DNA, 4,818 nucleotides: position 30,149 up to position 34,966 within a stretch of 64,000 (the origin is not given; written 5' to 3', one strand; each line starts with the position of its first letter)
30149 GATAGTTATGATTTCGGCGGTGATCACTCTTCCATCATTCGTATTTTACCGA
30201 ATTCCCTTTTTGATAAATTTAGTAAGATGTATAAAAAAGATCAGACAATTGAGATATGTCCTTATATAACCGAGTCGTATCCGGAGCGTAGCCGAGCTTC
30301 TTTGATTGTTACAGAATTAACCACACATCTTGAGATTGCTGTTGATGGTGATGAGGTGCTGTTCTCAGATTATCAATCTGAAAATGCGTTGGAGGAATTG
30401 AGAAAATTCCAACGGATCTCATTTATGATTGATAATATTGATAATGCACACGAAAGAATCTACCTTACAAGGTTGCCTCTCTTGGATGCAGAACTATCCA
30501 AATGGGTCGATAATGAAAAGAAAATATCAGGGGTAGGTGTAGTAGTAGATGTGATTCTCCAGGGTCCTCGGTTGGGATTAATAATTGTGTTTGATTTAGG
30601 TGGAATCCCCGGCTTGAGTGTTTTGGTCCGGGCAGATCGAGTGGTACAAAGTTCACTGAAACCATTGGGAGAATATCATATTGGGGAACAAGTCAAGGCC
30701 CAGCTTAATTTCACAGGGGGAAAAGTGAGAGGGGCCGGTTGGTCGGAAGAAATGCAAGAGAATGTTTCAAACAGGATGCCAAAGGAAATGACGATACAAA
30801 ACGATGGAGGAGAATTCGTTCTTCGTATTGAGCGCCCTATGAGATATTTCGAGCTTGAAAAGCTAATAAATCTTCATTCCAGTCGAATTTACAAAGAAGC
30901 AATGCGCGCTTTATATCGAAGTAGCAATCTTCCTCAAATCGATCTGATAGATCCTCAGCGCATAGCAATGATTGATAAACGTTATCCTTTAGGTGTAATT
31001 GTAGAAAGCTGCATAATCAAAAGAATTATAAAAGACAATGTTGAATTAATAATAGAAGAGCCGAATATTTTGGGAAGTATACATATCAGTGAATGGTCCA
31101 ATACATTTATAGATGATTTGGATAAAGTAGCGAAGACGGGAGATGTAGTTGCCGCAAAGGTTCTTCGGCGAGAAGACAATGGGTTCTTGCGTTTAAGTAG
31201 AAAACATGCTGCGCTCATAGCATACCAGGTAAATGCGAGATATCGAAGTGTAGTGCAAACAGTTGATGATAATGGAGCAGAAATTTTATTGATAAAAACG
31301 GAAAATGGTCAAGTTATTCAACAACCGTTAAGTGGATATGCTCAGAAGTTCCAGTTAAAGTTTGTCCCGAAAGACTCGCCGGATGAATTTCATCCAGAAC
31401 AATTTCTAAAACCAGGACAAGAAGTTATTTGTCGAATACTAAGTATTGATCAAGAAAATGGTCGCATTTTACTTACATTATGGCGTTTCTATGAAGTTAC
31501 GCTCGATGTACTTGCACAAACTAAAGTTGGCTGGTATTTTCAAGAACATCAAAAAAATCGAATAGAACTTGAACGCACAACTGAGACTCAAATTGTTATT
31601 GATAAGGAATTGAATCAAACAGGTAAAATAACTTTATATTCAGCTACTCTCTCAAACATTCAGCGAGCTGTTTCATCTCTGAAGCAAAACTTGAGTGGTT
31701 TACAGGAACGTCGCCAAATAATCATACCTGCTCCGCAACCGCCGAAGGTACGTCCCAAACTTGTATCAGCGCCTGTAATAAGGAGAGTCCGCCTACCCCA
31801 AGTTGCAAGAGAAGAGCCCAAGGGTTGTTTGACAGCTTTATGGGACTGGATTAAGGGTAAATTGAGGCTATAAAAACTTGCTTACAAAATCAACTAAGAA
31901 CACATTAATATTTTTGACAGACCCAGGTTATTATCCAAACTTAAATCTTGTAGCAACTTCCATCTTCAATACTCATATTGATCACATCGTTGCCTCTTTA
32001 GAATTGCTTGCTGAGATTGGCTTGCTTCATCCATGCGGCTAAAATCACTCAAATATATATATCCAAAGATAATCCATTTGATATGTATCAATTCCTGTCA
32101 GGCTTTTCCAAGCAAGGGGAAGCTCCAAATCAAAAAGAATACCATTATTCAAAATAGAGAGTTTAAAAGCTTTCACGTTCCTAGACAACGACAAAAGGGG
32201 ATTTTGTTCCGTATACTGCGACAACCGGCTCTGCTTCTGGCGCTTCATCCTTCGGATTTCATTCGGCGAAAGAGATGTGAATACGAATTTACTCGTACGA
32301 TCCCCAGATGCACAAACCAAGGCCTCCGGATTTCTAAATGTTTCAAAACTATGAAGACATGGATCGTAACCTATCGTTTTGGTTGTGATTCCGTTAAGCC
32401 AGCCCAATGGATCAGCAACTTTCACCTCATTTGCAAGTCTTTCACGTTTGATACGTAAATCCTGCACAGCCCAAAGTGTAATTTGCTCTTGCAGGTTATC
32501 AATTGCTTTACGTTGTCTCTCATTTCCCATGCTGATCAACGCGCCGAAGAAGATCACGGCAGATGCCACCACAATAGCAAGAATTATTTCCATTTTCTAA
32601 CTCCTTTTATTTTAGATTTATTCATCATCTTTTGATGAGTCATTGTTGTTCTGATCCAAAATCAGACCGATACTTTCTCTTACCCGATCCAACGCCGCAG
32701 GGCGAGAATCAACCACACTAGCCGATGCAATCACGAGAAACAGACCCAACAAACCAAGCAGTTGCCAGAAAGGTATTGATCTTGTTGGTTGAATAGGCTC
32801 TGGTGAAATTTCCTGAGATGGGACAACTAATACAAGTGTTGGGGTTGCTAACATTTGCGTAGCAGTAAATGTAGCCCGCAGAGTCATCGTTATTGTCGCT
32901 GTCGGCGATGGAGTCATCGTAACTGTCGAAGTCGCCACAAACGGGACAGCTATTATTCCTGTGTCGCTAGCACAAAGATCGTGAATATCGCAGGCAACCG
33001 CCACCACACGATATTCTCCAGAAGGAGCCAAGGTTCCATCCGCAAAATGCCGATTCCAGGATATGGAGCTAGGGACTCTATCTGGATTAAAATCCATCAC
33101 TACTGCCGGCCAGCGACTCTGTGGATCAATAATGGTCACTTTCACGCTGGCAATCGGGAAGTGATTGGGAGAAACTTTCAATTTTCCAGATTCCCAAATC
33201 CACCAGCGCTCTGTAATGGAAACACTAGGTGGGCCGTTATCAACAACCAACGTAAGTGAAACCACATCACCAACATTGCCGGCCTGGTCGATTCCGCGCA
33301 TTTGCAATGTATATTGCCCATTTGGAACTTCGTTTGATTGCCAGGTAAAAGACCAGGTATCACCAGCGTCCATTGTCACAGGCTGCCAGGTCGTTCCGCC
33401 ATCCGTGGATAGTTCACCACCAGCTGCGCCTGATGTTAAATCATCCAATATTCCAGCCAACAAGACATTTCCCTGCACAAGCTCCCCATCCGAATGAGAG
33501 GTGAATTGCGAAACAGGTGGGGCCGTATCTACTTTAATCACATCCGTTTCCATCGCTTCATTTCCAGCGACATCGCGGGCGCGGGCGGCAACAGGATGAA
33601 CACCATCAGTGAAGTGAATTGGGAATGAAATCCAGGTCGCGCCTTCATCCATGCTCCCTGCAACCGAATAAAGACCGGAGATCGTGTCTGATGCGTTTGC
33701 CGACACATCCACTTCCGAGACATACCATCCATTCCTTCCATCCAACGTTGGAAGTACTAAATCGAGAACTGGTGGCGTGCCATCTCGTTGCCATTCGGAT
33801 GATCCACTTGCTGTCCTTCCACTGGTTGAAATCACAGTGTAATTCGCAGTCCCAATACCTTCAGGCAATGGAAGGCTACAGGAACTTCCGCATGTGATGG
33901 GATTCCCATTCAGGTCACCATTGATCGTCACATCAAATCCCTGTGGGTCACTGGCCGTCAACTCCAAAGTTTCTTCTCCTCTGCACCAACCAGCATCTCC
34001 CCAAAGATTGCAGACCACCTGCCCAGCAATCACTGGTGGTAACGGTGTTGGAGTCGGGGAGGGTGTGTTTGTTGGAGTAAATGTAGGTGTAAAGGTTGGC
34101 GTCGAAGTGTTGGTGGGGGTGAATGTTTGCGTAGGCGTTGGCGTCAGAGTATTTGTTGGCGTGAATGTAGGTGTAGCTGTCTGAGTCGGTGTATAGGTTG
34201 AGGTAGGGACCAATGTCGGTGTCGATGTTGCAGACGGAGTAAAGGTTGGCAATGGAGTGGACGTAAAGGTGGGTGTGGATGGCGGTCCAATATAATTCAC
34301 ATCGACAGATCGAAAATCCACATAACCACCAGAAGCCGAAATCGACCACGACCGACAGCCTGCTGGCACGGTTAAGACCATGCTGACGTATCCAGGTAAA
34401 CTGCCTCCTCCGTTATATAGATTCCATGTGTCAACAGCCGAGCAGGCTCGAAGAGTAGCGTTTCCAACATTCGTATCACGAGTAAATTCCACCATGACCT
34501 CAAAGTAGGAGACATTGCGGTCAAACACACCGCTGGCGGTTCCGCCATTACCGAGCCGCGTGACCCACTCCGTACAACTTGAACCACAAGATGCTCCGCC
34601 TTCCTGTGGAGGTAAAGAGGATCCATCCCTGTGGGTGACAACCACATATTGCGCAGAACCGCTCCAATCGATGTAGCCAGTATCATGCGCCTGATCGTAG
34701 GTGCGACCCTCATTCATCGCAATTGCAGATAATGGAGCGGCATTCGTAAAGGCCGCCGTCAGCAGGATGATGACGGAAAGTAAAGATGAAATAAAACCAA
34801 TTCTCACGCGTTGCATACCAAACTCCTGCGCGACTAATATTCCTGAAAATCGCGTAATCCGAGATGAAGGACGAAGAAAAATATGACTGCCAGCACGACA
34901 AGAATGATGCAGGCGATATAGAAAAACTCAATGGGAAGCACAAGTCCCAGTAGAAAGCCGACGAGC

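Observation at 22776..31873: Translationally coupled operon of REase-fold protein, SUKH fusion protein, unknown 424-aa protein and giant DEAH/RHA helicase: candidate novel defence or toxin-immunity-helicase system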

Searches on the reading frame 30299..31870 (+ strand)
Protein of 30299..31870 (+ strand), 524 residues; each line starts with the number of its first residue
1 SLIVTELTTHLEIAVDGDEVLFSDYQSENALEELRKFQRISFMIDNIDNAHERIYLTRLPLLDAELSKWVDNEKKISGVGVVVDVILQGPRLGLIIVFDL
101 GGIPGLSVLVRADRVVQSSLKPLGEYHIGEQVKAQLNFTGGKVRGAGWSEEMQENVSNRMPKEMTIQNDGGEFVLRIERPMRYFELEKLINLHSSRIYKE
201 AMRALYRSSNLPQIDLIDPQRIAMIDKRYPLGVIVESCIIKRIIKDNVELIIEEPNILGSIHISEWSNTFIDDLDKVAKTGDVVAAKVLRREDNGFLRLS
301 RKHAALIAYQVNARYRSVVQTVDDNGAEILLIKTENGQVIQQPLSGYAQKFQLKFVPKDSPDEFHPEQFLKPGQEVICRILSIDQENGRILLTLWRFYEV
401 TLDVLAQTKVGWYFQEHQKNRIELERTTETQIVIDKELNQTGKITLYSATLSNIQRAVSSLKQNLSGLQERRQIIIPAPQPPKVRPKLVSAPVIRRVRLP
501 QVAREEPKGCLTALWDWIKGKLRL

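Call 115: search_solved_structures(query=window:30299-31870:+, max_evalue=1)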
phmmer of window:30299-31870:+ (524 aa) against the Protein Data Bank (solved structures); distinct sequences matched with E-value up to 1: 8.
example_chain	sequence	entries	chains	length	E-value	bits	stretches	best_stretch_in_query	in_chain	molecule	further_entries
8wi7_b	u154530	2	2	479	0.0025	20.2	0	227-393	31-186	30S ribosomal protein bS1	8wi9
7qgh_t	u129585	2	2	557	0.012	18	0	225-293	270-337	30S ribosomal protein S1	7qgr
6h4n_y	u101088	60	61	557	0.016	17.5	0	225-293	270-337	30S ribosomal protein S1 | Small ribosomal subunit protein bS1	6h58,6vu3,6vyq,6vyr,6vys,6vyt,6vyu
6bu8_Z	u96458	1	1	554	0.018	17.4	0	225-293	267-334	30S ribosomal protein S1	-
7a05_A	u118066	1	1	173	0.1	14.8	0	363-394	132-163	30S ribosomal protein S1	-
1q8k_A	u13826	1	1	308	0.26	13.5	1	251-304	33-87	Eukaryotic translation initiation factor 2 subunit 1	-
6vz3_H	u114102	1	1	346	0.26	13.5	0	224-292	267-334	30S ribosomal protein S1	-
2k4k_A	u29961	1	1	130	0.31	13.3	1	256-302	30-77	General stress protein 13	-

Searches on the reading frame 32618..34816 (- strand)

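Call 9: search_protein_families(library=pfam, proteins=[window:32618-34816:-], max_evalue=0.001)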
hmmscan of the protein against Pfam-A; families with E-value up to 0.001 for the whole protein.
window:32618-34816:- (732 aa): 3 families
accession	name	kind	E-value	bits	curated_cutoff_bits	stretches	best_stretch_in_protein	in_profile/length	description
PF19077.6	Big_13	-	4e-10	40.5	27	1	470-527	46-102/102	Bacterial Ig-like domain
PF13750.12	Big_3_3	-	3.3e-06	27.3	27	1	487-536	2-52/157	Bacterial Ig-like domain (group 3)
PF12245.14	Big_3_2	-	0.00037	21.1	23.3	0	478-527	65-122/122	Bacterial Ig-like domain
